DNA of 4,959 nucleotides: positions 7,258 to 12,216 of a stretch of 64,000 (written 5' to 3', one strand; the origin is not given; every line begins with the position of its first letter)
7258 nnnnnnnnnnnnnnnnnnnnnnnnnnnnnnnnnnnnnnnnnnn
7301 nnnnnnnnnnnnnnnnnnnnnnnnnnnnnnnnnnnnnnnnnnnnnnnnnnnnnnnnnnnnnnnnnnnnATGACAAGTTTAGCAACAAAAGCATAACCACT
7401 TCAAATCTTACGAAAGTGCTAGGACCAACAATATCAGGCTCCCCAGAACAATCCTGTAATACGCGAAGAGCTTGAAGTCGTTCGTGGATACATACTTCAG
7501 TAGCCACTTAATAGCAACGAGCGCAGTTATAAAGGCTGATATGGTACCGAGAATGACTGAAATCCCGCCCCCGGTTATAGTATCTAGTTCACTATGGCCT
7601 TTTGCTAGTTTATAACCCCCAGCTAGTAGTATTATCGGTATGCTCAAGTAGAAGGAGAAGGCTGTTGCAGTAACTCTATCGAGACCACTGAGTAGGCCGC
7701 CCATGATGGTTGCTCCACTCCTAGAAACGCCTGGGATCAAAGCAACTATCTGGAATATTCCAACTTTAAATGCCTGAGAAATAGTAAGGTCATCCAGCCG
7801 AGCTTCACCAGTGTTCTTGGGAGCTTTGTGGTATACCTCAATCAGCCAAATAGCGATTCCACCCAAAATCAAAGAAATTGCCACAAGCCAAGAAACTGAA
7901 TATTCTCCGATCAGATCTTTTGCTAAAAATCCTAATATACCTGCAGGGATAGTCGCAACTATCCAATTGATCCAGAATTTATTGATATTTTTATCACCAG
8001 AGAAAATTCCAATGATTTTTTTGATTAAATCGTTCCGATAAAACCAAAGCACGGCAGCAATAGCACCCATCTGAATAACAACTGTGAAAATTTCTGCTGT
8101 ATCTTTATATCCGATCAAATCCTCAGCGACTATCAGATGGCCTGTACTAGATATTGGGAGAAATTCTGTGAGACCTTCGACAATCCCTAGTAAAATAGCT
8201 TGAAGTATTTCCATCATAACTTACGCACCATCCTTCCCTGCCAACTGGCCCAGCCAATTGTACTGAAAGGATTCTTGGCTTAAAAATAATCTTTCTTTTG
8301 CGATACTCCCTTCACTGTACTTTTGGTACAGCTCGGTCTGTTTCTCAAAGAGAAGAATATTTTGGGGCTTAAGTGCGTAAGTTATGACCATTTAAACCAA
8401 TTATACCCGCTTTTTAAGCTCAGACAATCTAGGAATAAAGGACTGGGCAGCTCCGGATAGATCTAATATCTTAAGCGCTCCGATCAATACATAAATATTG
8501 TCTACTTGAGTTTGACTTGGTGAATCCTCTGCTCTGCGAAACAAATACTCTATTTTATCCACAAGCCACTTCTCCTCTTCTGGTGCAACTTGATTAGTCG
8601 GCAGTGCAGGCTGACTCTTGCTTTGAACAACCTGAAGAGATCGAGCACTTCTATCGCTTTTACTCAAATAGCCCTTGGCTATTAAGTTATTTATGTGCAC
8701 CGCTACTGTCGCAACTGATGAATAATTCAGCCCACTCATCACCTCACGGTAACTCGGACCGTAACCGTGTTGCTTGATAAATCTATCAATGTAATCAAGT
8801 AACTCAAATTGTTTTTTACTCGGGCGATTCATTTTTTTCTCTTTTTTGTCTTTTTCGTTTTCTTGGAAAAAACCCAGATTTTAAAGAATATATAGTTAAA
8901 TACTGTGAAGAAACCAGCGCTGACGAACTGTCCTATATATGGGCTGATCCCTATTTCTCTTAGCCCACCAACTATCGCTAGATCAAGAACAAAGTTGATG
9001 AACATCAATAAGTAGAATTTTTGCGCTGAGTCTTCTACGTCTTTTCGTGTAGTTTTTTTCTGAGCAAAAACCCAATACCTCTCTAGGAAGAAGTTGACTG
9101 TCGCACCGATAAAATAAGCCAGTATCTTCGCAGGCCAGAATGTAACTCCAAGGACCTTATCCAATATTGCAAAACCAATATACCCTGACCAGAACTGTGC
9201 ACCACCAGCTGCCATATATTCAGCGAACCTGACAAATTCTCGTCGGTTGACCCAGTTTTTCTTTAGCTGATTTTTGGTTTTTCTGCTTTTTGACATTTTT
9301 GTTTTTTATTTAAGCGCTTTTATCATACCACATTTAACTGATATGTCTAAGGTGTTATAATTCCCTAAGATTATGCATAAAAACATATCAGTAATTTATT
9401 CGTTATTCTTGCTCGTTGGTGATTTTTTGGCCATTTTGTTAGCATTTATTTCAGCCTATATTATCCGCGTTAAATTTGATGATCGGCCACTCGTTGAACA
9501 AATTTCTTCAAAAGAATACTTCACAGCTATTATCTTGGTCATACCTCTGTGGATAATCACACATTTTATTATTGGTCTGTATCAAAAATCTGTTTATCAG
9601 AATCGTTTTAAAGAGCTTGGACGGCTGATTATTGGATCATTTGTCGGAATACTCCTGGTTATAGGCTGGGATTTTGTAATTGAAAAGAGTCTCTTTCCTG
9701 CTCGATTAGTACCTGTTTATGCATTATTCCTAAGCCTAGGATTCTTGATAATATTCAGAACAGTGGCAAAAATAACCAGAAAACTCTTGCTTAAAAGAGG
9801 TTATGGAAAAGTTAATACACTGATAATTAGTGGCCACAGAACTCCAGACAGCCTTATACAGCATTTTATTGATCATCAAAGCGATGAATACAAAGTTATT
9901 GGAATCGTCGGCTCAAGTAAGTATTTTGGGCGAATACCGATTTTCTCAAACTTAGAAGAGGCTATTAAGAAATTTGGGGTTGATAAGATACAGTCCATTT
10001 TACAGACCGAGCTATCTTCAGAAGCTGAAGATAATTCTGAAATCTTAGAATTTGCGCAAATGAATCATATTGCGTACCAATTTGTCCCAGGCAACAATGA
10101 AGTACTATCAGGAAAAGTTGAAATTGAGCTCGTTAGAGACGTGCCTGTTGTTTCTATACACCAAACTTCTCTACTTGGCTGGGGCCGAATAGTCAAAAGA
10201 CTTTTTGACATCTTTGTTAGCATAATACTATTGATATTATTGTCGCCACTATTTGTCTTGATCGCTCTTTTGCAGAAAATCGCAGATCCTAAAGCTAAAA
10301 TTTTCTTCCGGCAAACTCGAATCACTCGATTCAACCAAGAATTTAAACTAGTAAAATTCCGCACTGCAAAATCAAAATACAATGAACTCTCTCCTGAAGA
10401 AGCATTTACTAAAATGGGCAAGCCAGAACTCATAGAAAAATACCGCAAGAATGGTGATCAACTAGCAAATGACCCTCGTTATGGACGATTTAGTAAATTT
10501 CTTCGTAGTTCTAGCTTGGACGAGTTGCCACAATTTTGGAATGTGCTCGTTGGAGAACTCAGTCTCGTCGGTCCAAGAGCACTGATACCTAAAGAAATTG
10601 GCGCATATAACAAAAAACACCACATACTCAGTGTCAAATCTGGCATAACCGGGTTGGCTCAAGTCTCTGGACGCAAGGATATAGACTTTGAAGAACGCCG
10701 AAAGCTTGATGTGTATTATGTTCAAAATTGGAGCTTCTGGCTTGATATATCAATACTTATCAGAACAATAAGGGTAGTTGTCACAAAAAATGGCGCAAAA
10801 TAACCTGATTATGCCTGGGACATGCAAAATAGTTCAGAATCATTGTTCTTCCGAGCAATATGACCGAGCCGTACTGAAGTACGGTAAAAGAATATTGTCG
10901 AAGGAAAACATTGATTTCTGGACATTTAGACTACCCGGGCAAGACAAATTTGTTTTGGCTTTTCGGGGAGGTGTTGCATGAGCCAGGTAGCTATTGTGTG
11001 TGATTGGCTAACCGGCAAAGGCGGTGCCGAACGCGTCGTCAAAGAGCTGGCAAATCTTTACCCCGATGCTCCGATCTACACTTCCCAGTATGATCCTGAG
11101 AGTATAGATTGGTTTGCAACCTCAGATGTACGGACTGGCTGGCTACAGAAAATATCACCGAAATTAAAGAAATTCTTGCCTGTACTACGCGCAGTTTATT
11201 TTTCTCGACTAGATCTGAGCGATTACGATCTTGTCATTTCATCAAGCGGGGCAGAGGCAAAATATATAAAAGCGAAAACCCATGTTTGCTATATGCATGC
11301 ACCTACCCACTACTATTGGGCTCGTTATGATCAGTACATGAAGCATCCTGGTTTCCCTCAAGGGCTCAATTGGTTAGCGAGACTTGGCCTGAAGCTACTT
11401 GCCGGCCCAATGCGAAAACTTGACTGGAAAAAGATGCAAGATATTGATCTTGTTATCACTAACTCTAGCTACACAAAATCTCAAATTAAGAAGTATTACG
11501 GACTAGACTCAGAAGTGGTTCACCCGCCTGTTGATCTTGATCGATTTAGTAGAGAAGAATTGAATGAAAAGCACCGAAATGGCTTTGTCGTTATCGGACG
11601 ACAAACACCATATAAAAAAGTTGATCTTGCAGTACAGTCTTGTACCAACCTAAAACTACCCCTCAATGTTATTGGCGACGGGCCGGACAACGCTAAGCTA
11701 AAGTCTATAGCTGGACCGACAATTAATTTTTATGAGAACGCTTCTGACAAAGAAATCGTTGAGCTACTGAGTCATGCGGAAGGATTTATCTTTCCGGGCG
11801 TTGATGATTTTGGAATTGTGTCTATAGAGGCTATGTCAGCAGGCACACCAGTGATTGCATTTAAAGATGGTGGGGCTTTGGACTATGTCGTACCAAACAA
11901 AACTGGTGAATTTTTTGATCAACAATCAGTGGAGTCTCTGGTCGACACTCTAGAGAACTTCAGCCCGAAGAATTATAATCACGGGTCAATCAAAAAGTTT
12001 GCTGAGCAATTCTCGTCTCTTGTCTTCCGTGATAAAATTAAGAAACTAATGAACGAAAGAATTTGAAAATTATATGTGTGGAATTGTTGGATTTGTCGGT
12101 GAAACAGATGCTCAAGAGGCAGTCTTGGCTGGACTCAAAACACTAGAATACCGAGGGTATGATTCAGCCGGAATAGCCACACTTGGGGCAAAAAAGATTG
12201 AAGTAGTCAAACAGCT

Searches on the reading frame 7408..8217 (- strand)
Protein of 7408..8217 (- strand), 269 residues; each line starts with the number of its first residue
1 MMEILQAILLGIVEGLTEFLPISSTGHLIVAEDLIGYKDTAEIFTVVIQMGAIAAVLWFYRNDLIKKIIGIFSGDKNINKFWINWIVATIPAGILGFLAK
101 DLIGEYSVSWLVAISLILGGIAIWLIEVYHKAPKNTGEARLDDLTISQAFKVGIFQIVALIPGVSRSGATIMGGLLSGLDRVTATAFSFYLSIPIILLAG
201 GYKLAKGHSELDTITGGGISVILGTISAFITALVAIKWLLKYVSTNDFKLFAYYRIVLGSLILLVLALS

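Call 69: search_protein_families(library=pfam, proteins=[window:7408-8217:-], max_evalue=0.001)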
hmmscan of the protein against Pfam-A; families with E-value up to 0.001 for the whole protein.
window:7408-8217:- (269 aa): 1 family
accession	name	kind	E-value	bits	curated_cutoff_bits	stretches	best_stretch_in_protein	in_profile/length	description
PF02673.24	BacA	-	1.4e-81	274.4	33.4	1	7-260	1-256/257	Bacitracin resistance protein BacA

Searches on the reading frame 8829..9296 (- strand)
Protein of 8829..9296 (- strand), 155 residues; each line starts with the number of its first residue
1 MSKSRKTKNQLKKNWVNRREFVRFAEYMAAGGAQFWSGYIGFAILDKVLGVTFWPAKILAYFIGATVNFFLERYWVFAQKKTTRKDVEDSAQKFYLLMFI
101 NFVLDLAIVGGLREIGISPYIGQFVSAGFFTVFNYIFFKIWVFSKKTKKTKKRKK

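Call 69: search_protein_families(library=pfam, proteins=[window:8829-9296:-], max_evalue=0.001)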
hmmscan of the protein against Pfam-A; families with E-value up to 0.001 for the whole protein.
window:8829-9296:- (155 aa): 1 family
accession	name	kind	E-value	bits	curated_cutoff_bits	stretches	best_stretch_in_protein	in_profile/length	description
PF04138.20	GtrA_DPMS_TM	-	6.4e-19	68.7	26.1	1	27-143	2-117/117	GtrA/DPMS, transmembrane domain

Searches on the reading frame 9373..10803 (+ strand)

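Call 54: search_protein_families(library=pfam, proteins=[window:9373-10803:+], max_evalue=0.001)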
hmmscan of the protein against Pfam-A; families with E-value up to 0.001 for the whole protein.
window:9373-10803:+ (476 aa): 2 families
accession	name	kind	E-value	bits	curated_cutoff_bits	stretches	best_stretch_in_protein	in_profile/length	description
PF02397.22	Bac_transf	-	1.8e-58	197.4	27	1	275-470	1-178/179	Bacterial sugar transferase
PF13727.12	CoA_binding_3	-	7.9e-07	29.7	25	1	66-210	2-146/175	CoA-binding domain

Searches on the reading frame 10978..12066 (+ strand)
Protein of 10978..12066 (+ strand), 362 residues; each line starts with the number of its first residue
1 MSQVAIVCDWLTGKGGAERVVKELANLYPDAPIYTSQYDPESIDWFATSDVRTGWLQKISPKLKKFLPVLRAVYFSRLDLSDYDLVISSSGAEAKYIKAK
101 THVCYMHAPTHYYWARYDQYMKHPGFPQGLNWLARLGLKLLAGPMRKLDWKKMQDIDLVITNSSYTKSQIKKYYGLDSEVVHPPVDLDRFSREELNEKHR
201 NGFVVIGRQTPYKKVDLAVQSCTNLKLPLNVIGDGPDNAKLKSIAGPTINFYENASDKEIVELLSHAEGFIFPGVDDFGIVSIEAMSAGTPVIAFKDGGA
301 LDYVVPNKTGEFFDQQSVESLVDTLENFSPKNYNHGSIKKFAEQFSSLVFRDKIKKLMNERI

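Call 54: search_protein_families(library=pfam, proteins=[window:10978-12066:+], max_evalue=0.001)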
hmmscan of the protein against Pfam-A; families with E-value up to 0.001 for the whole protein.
window:10978-12066:+ (362 aa): 4 families
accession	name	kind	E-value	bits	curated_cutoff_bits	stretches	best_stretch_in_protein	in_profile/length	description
PF00534.26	Glycos_transf_1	-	8.6e-23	81.2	26.4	1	192-328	7-155/172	Glycosyl transferases group 1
PF13692.12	Glyco_trans_1_4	-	7e-15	56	27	1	202-326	3-137/142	Glycosyl transferases group 1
PF13439.12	Glyco_transf_4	-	1.2e-09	38.9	28.5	1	15-189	2-170/170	Glycosyltransferase Family 4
PF20706.3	GT4-conflict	-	6.3e-05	22.6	26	1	192-304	189-320/385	Family 4 Glycosyltransferase in conflict systems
